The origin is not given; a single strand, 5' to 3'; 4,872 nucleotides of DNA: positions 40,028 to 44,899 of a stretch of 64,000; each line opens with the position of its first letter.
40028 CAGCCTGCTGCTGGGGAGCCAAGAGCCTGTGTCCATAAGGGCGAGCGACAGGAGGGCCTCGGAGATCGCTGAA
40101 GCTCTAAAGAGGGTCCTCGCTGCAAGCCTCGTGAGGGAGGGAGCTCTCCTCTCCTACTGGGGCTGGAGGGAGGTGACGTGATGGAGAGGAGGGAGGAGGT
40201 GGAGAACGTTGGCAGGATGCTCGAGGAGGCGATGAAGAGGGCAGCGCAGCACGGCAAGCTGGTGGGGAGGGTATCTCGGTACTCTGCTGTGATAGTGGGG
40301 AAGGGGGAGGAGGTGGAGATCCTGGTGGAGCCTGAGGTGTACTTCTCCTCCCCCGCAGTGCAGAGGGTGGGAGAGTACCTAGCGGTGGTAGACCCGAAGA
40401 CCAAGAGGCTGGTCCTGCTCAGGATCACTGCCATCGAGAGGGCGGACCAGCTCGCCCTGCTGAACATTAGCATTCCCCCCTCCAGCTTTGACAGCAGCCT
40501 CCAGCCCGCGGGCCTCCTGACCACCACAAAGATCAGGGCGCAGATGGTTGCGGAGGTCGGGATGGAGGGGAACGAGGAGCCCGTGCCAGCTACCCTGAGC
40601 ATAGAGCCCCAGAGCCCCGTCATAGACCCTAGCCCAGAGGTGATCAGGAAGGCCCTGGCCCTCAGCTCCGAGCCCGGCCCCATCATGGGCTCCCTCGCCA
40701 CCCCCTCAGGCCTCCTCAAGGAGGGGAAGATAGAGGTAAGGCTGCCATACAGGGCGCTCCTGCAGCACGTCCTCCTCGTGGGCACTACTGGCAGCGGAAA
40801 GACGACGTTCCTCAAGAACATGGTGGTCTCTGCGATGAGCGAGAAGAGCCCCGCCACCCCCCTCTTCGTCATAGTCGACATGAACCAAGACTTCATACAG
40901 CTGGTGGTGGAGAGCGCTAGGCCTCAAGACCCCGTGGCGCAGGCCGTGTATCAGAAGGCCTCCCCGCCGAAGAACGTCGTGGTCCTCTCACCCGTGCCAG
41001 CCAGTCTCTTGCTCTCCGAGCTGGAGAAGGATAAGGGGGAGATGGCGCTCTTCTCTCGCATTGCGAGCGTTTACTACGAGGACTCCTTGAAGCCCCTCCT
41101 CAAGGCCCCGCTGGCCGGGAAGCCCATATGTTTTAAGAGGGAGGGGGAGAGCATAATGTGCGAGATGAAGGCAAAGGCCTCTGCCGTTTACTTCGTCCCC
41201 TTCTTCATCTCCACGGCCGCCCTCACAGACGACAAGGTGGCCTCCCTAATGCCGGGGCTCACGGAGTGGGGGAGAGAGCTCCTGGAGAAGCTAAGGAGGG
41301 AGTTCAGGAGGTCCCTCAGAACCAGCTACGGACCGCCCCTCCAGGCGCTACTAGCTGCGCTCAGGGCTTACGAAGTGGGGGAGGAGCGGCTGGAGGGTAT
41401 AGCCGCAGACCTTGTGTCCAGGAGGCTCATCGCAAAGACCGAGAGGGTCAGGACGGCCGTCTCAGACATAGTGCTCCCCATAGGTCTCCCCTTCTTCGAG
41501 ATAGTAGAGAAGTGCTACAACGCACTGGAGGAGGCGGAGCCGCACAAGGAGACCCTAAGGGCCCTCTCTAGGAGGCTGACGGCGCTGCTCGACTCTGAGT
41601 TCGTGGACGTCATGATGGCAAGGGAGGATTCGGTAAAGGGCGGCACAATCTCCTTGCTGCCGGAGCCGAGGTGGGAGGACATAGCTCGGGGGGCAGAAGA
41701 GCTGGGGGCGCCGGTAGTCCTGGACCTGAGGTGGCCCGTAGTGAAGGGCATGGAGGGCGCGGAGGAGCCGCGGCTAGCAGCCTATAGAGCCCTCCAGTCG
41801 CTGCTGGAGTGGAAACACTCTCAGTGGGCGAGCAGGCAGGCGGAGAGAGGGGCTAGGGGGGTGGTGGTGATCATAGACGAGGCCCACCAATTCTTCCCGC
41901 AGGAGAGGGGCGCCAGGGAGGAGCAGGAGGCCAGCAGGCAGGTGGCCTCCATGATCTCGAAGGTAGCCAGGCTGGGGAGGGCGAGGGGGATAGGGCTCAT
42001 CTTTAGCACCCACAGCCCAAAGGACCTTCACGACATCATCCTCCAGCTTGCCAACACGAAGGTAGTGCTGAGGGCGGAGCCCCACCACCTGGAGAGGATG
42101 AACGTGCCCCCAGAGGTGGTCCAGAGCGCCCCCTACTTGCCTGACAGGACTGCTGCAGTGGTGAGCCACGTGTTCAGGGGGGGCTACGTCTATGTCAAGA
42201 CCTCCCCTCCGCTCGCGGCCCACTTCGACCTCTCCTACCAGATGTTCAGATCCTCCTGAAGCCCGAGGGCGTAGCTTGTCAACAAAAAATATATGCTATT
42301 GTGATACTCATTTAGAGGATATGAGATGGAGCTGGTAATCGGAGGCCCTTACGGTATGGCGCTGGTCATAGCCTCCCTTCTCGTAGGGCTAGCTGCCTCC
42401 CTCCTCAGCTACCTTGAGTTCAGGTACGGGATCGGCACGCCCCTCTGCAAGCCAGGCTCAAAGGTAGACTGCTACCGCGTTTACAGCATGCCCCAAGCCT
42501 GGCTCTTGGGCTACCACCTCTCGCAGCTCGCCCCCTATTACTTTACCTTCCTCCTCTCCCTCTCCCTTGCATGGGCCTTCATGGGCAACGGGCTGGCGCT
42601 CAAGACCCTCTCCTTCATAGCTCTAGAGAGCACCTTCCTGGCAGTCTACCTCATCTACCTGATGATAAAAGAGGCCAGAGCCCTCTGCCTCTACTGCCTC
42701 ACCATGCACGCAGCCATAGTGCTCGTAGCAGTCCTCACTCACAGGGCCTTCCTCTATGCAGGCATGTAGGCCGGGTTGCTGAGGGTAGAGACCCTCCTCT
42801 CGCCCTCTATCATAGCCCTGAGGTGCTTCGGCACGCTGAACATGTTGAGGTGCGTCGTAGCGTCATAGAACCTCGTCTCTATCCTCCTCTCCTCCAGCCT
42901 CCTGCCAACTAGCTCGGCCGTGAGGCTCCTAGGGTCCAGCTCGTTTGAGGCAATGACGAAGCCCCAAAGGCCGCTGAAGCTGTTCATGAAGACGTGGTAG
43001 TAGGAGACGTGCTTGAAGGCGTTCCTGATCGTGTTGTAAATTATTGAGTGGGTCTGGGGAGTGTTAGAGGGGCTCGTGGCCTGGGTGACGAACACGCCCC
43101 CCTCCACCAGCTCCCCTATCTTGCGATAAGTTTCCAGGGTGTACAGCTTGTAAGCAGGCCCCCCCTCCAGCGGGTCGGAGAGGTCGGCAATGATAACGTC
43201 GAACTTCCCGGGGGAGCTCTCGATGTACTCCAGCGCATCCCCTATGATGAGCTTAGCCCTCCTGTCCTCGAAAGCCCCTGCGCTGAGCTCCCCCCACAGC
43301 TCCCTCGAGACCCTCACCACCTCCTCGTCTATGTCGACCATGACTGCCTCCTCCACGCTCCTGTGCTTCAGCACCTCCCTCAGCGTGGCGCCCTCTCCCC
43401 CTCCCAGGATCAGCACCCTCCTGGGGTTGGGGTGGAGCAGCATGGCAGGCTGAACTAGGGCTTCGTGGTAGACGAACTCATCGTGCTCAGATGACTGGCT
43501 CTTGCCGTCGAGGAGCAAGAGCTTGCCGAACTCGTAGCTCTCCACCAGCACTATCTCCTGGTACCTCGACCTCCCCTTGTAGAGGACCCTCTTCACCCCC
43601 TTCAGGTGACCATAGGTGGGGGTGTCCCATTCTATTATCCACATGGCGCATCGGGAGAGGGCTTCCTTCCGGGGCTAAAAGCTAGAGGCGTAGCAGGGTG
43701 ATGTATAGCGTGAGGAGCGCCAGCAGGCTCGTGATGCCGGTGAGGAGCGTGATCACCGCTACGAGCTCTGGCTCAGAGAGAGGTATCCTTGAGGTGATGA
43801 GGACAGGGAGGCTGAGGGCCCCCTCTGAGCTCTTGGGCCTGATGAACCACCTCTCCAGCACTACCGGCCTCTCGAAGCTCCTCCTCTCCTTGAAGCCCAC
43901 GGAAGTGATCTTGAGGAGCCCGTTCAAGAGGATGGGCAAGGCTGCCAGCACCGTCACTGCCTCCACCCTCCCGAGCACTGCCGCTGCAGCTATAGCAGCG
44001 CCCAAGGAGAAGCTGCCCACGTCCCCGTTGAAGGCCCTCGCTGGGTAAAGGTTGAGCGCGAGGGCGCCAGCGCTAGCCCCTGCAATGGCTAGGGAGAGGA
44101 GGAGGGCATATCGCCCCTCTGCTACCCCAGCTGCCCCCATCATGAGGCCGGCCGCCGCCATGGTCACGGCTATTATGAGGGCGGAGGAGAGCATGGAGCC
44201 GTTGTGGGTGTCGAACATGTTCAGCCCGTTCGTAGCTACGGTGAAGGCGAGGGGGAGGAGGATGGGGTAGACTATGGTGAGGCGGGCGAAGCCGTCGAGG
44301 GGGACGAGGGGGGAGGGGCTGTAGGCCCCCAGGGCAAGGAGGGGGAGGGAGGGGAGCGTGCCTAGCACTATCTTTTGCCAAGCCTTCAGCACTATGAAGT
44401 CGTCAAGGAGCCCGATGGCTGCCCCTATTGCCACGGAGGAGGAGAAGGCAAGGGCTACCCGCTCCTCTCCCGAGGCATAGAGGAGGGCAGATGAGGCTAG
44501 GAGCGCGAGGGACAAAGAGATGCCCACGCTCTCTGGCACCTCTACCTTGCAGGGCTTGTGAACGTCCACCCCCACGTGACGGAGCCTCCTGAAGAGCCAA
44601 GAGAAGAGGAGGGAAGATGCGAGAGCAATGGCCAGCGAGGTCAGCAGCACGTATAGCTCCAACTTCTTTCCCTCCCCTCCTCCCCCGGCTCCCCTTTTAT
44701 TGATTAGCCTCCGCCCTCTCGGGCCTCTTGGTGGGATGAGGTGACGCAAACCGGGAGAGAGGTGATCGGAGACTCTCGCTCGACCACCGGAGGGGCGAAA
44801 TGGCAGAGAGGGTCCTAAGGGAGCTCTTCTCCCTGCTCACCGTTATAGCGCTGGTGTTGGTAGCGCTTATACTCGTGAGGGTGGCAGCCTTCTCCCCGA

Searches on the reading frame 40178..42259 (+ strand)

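Call 68: search_protein_families(library=pfam, proteins=[window:40178-42259:+], max_evalue=0.00001)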
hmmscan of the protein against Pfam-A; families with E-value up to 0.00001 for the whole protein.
window:40178-42259:+ (693 aa): 4 families
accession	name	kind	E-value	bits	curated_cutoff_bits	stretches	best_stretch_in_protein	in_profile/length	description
PF01580.24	FtsK_SpoIIIE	-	1.1e-10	41.8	24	1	196-235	40-79/221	FtsK/SpoIIIE family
PF01935.23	DUF87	-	1.1e-07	32.7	23.2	1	179-472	6-171/220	Helicase HerA, central domain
PF00004.35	AAA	-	1.5e-06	29.2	21.2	0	554-622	52-119/131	ATPase family associated with various cellular activities (AAA)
PF05872.18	HerA_C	-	1.5e-06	27.6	22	0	562-625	259-314/502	Helicase HerA-like C-terminal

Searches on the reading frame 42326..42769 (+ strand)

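Call 17: search_protein_families(library=pfam, proteins=[window:42326-42769:+], max_evalue=0.01)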
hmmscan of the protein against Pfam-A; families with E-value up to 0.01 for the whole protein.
window:42326-42769:+ (147 aa): 1 family
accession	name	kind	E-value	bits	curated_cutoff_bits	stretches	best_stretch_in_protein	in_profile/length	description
PF07884.19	VKOR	-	6.1e-14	52.8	27.5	1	14-138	3-133/134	Vitamin K epoxide reductase family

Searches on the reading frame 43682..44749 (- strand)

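Call 17: search_protein_families(library=pfam, proteins=[window:43682-44749:-], max_evalue=0.01)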
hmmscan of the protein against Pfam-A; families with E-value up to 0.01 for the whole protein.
window:43682-44749:- (355 aa): 1 family
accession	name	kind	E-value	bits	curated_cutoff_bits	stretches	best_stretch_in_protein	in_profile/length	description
PF00953.26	Glycos_transf_4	-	3.2e-21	76.4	27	1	102-259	4-158/160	Glycosyl transferase family 4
